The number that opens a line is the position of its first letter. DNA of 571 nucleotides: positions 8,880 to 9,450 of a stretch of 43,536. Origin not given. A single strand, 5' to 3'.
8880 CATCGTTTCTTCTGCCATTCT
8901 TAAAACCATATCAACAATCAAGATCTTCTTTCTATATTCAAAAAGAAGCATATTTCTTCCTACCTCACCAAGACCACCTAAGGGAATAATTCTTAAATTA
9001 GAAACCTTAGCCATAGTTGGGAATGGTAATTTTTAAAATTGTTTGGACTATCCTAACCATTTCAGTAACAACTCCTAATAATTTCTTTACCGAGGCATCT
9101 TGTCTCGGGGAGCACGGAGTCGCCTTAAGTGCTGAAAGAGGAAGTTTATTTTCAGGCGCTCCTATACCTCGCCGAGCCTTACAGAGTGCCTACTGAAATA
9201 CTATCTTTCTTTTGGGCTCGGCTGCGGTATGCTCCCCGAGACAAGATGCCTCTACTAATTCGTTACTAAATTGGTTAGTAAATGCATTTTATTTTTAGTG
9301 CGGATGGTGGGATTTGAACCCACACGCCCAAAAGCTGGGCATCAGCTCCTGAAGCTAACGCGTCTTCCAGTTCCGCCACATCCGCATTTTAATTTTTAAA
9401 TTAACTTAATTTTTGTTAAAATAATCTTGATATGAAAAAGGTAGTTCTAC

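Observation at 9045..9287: Four-copy GC-rich ~160-nt structured repeat with perfect 23-nt terminal inverted repeats, not assignable to a known family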

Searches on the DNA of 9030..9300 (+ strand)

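Call 8: search_rna_families(source=window, start=9030, end=9300, threshold=evalue, max_evalue=10, show_alignments=2)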
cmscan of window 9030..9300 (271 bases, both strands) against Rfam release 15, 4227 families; matches with E-value up to 10: 2.
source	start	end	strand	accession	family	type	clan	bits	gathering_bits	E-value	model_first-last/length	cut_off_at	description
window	9030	9065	-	RF00628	RgsA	Gene; sRNA;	-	11.9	88.4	0.75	1-36/194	3'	RgsA sRNA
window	9046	9099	+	RF01933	bxd_5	Gene; lncRNA;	-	9.4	50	7.6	1-57/57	no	Bithoraxoid conserved region 5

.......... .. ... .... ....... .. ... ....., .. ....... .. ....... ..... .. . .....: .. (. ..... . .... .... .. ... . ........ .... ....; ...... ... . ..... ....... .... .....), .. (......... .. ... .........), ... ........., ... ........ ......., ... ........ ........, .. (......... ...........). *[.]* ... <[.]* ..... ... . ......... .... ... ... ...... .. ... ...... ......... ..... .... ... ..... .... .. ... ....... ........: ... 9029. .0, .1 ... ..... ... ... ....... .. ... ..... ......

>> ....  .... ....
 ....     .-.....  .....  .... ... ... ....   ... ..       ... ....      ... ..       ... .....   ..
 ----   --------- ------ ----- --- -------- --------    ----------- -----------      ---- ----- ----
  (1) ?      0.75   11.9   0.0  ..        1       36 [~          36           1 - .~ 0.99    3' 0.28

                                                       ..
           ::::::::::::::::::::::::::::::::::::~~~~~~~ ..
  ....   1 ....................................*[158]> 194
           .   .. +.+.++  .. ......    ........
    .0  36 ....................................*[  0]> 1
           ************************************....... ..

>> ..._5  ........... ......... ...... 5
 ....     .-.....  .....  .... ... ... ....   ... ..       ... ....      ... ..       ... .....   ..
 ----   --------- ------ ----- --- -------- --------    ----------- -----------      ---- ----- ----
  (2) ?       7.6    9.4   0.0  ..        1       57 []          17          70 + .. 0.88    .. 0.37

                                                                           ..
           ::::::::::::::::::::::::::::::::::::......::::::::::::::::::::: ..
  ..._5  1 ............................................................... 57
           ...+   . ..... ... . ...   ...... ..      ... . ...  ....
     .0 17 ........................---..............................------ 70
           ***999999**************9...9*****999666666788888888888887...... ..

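Call 38: build_rna_model(alignment_id=A3)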
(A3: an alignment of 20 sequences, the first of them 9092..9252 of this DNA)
Model R1 built from alignment A3 (20 sequences, 171 columns); structure: RNAalifold consensus.
model positions 161; base pairs 33; branch points 1; effective number of sequences 2.02; information 0.59 bits per position. Calibrated on 0.2 Mb of random sequence (short: E-values are rough).
structure used (alignment columns):
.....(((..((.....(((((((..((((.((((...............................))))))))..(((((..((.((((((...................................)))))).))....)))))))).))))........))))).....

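Call 39: search_with_rna_model(model_id=R1, sources=[L023, L024, L025, L026, L027, L028, L029, L030, L031, L032, L033, L034, L035, L036, L037, L038, L039, L040, L041, L042, L043, L044, L045, L046, L047, L048, L049, L050, L051, L052, L053, L054, L055, L056, L057, L058, L059, L060, L061, L062, L063, L064, L065, L066, L067, L068, L069, L070, L071, L072, L073, L074, L075, L076, L077, L078, L079, L080, L081, L082, L083, L084, L085, L086, L087, L088, L089, L090, L091, L092, L093, L094, L095, L096, L097, L098, L099, L100, L101, L102], max_evalue=10, show_alignments=8)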
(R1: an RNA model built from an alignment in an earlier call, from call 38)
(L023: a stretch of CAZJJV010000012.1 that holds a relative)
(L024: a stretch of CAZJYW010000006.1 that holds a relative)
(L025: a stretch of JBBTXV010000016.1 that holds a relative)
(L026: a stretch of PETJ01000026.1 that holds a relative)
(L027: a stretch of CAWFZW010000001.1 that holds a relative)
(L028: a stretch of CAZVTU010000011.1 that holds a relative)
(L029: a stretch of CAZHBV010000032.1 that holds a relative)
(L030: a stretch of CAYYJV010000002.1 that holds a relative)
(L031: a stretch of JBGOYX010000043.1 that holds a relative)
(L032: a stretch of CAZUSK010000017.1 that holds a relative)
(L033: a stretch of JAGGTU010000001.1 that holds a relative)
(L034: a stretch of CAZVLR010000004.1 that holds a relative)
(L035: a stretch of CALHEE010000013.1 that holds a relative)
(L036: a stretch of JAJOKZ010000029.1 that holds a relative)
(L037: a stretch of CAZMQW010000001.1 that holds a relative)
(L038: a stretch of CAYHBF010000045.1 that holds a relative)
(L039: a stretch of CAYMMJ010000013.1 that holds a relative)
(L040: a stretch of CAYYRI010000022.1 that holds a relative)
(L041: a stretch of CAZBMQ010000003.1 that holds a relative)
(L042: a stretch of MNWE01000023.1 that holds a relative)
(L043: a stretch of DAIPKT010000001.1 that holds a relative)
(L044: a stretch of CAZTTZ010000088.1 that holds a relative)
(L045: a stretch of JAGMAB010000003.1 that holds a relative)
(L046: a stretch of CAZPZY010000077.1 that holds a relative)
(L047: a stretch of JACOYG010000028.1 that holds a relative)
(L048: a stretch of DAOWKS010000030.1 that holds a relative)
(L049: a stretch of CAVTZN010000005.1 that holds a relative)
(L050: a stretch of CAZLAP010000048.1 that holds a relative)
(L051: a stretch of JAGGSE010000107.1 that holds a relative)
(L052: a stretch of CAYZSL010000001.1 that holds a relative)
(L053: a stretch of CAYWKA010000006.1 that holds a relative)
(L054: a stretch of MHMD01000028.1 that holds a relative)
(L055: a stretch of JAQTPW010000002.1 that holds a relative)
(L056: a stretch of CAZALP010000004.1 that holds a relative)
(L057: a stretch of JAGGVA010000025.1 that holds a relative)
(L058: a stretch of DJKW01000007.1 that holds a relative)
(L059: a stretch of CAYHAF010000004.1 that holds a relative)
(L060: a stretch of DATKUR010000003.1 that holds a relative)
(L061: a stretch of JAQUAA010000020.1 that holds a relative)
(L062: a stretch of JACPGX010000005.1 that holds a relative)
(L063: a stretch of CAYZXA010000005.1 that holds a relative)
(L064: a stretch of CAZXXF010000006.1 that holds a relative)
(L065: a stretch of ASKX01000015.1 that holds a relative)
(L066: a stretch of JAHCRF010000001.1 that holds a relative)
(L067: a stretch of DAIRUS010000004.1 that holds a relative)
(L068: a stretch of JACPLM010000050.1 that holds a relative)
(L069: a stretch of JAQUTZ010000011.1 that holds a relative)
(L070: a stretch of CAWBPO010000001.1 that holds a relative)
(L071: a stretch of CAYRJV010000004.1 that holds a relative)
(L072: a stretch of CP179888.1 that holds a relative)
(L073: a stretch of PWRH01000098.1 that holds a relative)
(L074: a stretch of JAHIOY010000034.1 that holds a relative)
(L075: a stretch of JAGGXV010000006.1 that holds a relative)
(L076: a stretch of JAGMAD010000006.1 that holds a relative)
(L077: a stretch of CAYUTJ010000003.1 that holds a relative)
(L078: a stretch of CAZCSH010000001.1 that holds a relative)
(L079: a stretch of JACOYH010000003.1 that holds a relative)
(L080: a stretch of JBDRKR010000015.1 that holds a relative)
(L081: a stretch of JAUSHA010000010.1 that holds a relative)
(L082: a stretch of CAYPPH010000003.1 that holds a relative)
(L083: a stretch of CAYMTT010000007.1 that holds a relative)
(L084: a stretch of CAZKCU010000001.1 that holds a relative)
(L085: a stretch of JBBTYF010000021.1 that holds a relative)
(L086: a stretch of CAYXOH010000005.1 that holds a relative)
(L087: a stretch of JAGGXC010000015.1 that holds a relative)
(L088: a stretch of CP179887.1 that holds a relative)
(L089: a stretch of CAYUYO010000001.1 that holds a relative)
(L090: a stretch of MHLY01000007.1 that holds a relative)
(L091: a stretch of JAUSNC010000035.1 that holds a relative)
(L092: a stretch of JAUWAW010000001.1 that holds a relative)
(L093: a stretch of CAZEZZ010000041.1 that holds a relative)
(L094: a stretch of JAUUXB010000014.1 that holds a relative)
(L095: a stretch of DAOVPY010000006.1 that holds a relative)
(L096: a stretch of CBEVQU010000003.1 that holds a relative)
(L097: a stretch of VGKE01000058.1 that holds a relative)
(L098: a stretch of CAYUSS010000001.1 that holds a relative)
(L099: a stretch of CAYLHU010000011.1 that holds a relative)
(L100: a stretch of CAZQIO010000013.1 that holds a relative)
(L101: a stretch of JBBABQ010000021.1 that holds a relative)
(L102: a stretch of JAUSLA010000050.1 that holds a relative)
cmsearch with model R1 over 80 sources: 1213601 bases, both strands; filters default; matches with E-value up to 10: 6.
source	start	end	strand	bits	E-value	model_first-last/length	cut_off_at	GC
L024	13767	13926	-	133.3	7.1e-35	1-161/161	no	0.49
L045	17801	17956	-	128.7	1.5e-33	1-161/161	no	0.46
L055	14803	14956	-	109.1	5.5e-28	1-161/161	no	0.45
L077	14544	14702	-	82.6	2.1e-20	1-161/161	no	0.5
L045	17801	17956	+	11.9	2.8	1-161/161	no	0.46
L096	15448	15483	-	10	9.9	88-123/161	no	0.22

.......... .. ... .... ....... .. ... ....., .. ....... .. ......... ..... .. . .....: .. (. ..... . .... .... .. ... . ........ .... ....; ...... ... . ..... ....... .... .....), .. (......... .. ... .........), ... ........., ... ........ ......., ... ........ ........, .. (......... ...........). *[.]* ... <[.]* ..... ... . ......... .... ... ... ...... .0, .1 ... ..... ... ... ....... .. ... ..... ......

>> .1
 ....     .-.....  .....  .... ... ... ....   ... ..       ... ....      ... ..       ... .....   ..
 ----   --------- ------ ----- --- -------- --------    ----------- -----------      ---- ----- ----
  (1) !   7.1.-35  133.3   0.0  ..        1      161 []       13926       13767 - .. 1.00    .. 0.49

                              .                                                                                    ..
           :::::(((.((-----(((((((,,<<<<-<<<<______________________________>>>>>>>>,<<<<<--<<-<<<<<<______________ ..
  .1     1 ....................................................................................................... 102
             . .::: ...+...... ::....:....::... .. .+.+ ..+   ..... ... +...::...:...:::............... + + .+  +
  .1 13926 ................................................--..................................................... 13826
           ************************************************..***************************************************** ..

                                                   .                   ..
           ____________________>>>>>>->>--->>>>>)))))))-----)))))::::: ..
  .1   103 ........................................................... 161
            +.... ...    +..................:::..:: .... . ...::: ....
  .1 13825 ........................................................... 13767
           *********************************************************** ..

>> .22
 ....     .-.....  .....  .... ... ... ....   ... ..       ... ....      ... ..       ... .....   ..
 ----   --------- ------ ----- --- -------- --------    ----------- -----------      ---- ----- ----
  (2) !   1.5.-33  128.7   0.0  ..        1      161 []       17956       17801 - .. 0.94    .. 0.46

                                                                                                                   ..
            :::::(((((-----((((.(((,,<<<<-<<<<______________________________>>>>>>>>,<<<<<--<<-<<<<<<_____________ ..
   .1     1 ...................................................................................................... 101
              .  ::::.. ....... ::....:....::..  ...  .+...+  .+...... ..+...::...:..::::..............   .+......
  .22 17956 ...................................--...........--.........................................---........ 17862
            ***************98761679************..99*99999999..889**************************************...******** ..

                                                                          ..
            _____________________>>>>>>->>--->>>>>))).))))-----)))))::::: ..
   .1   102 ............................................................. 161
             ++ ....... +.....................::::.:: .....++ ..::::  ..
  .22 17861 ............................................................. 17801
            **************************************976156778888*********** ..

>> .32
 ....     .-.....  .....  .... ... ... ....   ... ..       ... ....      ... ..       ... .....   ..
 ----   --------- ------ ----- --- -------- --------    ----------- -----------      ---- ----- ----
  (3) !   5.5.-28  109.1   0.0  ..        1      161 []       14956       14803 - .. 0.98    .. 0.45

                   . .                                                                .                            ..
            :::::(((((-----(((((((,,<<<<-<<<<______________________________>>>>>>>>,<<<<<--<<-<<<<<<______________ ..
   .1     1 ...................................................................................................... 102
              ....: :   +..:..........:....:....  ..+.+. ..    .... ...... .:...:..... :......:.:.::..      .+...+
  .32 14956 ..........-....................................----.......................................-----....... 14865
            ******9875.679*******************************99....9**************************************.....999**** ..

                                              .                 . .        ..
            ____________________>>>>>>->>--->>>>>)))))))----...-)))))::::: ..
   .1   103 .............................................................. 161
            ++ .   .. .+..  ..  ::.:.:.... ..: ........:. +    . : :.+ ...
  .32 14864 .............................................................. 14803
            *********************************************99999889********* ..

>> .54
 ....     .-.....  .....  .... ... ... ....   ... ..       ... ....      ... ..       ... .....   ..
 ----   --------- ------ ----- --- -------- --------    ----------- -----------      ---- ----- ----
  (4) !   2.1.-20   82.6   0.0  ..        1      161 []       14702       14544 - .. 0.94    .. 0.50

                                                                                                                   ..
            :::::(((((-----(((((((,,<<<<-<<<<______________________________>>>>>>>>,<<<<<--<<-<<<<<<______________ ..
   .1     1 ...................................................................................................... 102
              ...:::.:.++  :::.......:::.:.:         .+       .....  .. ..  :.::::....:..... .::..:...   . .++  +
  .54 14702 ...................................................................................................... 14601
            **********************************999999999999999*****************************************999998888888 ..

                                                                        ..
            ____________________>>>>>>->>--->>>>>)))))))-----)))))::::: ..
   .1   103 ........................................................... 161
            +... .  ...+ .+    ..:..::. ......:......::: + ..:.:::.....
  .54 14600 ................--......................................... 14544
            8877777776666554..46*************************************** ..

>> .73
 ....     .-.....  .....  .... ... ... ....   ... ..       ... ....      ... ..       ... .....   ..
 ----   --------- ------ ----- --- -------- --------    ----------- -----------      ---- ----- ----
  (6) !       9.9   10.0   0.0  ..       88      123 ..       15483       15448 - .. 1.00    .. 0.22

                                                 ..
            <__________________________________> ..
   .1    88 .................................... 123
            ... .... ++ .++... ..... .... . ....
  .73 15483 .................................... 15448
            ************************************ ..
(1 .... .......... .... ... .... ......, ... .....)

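Call 44: search_with_rna_model(model_id=R1, sources=[window, L001, L002, L003, L005, L006, L007, L008, L009, L010, L011, L012, L015, L016, L017, L019, L020, L022, L024, L045, L055, L077], max_evalue=0.001, make_alignment=true)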
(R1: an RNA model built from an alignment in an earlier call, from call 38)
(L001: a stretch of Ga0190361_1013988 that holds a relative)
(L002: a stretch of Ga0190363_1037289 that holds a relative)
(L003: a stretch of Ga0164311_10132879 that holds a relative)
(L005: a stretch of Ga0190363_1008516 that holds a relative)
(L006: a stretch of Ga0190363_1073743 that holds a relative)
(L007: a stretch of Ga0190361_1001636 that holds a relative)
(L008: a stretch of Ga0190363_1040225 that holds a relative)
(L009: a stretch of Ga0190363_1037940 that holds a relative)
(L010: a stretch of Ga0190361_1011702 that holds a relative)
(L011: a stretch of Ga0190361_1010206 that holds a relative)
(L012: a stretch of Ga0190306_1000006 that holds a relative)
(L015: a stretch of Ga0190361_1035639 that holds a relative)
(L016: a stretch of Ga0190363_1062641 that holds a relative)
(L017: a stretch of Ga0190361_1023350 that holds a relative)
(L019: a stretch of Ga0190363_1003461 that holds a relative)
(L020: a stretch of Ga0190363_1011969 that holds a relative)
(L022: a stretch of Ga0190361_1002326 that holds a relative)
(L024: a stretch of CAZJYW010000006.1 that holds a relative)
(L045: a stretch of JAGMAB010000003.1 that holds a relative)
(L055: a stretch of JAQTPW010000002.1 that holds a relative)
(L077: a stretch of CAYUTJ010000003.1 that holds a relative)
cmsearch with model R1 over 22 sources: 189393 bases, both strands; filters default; matches with E-value up to 0.001: 53.
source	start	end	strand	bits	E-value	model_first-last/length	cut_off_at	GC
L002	1188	1348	+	193.4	8.3e-53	1-161/161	no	0.51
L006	24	184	+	189.8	8.9e-52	1-161/161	no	0.54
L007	3496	3656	-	189.5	1.1e-51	1-161/161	no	0.55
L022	1591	1751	-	189.1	1.4e-51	1-161/161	no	0.56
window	9092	9252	+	188.8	1.7e-51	1-161/161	no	0.53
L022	3737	3898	+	188.3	2.4e-51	1-161/161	no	0.56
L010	1951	2112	+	185.5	1.5e-50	1-161/161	no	0.54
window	7146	7307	+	184.9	2.2e-50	1-161/161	no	0.54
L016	1133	1292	+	183.1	7.3e-50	1-161/161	no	0.54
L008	1284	1446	+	180.4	4.4e-49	1-161/161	no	0.52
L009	1787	1946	+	179.9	6.1e-49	1-161/161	no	0.56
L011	3103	3265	-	179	1.1e-48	1-161/161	no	0.55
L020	3242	3402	-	178.3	1.7e-48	1-161/161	no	0.55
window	25864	26026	-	178.2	1.8e-48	1-161/161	no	0.53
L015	158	317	-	177.5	2.9e-48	1-161/161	no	0.56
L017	1437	1598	-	177.4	3.1e-48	1-161/161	no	0.53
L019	6013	6173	+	175.8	8.6e-48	1-161/161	no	0.55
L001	2549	2710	+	173.5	3.9e-47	1-161/161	no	0.52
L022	230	391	-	163.1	3.6e-44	1-161/161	no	0.54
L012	9588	9746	-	157.2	1.7e-42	1-161/161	no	0.49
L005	3574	3735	-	152.9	2.9e-41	1-161/161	no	0.51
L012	4771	4932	-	140.7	9e-38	1-161/161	no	0.49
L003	1263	1423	+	136.6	1.3e-36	1-161/161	no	0.45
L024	13767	13926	-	133.3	1.1e-35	1-161/161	no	0.49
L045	17801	17956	-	128.7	2.4e-34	1-161/161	no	0.46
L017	1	124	+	110.6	3.3e-29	39-161/161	5'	0.49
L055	14803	14956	-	109.1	8.6e-29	1-161/161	no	0.45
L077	14544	14702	-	82.6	3.3e-21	1-161/161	no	0.5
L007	3496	3656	+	49.8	7.2e-12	1-161/161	no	0.55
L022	1591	1751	+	48.1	2.1e-11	1-161/161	no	0.56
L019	6013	6173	-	47.9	2.5e-11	1-161/161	no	0.55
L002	1188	1348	-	46.2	7.4e-11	1-161/161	no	0.51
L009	1787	1946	-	44.5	2.3e-10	1-161/161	no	0.56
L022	3737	3898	-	43.8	3.6e-10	1-161/161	no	0.56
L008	1284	1446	-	43.2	5.2e-10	1-161/161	no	0.52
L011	3103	3265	+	42.7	7.5e-10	1-161/161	no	0.55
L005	3574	3735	+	42.4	9.2e-10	1-161/161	no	0.51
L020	3242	3402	+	41.4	1.7e-09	1-161/161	no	0.55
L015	158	317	+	40.5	3.1e-09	1-161/161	no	0.56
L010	1951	2112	-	40.4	3.3e-09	1-161/161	no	0.54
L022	230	391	+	38.6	1.1e-08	1-161/161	no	0.54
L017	1437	1598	+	38.1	1.6e-08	1-161/161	no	0.53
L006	24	184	-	36.7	3.9e-08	1-161/161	no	0.54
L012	9588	9746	+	36.6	3.9e-08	1-161/161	no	0.49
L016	1133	1292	-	36.4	4.7e-08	1-161/161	no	0.54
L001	2549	2710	-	35.6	8e-08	1-161/161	no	0.52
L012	4771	4932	+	30.5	2.2e-06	1-161/161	no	0.49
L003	1263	1423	-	22.9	0.00033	1-161/161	no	0.45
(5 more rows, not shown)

Alignment A4: 53 matches aligned to the model, 306 columns, each read 5' to 3' on its own strand. Consensus structure (alignment columns), stored with it:
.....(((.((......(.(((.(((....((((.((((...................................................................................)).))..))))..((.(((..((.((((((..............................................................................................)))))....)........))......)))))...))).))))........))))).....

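Call 45: search_with_rna_model(model_id=R1, sources=[window, L001, L002, L003, L005, L006, L007, L008, L009, L010, L011, L012, L015, L016, L017, L019, L020, L022, L024, L045, L055, L077], max_evalue=1e-15, make_alignment=true)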
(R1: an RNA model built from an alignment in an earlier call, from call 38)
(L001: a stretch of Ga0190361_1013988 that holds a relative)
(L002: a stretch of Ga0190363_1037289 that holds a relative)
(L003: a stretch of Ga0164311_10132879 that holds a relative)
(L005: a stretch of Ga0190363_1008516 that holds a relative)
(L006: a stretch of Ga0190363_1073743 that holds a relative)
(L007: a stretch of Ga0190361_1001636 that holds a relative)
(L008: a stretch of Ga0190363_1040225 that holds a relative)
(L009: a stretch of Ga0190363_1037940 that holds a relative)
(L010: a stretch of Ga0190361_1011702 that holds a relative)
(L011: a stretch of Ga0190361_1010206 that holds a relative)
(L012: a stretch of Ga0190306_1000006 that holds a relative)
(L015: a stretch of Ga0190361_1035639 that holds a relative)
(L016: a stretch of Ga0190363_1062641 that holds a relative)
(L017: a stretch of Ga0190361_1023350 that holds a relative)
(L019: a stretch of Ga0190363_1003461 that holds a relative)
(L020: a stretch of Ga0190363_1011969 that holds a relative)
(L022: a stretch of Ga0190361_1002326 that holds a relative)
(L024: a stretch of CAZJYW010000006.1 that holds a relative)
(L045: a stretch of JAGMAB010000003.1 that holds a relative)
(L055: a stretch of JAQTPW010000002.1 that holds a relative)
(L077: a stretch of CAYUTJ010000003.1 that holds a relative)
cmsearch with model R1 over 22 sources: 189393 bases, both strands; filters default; matches with E-value up to 1e-15: 29.
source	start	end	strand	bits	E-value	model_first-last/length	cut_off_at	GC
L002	1188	1348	+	193.4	8.3e-53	1-161/161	no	0.51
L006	24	184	+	189.8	8.9e-52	1-161/161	no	0.54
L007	3496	3656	-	189.5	1.1e-51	1-161/161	no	0.55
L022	1591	1751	-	189.1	1.4e-51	1-161/161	no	0.56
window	9092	9252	+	188.8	1.7e-51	1-161/161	no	0.53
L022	3737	3898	+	188.3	2.4e-51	1-161/161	no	0.56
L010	1951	2112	+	185.5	1.5e-50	1-161/161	no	0.54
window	7146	7307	+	184.9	2.2e-50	1-161/161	no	0.54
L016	1133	1292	+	183.1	7.3e-50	1-161/161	no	0.54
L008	1284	1446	+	180.4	4.4e-49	1-161/161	no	0.52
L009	1787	1946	+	179.9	6.1e-49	1-161/161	no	0.56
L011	3103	3265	-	179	1.1e-48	1-161/161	no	0.55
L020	3242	3402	-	178.3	1.7e-48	1-161/161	no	0.55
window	25864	26026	-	178.2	1.8e-48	1-161/161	no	0.53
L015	158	317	-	177.5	2.9e-48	1-161/161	no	0.56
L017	1437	1598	-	177.4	3.1e-48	1-161/161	no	0.53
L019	6013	6173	+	175.8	8.6e-48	1-161/161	no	0.55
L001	2549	2710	+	173.5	3.9e-47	1-161/161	no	0.52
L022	230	391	-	163.1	3.6e-44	1-161/161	no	0.54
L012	9588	9746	-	157.2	1.7e-42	1-161/161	no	0.49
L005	3574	3735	-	152.9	2.9e-41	1-161/161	no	0.51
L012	4771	4932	-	140.7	9e-38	1-161/161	no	0.49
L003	1263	1423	+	136.6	1.3e-36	1-161/161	no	0.45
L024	13767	13926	-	133.3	1.1e-35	1-161/161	no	0.49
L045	17801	17956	-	128.7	2.4e-34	1-161/161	no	0.46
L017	1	124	+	110.6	3.3e-29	39-161/161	5'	0.49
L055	14803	14956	-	109.1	8.6e-29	1-161/161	no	0.45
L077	14544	14702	-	82.6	3.3e-21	1-161/161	no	0.5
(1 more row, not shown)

Alignment A5: 29 matches aligned to the model, 174 columns, each read 5' to 3' on its own strand. Consensus structure (alignment columns), stored with it:
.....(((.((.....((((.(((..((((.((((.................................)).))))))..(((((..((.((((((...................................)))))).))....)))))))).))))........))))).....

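Call 61: search_with_rna_model(model_id=R1, source=L106, max_evalue=1, show_alignments=2)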
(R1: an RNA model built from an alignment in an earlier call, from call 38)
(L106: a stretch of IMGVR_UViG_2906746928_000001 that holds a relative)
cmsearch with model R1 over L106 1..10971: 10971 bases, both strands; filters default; matches with E-value up to 1: 1.
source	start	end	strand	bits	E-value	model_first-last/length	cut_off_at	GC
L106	6065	6136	-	12.6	0.017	77-135/161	no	0.67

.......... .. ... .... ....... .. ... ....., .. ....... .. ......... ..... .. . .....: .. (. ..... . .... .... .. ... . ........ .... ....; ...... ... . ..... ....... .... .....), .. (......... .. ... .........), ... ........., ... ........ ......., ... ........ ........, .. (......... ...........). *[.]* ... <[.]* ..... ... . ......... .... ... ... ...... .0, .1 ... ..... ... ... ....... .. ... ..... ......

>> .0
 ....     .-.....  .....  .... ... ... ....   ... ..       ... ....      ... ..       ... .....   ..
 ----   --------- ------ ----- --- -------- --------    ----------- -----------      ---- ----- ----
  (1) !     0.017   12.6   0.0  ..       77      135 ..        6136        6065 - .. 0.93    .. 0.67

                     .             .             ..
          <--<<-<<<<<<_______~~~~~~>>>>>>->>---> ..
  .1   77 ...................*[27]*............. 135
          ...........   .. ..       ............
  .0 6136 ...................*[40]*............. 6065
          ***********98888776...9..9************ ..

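Call 87: search_dna_similar(query=window:9044-9287:+, collection=plasmids, mode=distant, max_evalue=0.01, max_rows=5)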
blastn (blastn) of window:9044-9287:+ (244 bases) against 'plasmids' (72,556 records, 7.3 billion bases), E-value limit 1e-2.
No match.

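Call 88: search_dna_similar(query=window:9044-9287:+, collection=phages, mode=distant, max_evalue=0.01, max_rows=5)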
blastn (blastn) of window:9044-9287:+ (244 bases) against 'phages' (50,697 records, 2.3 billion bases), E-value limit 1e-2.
No match.
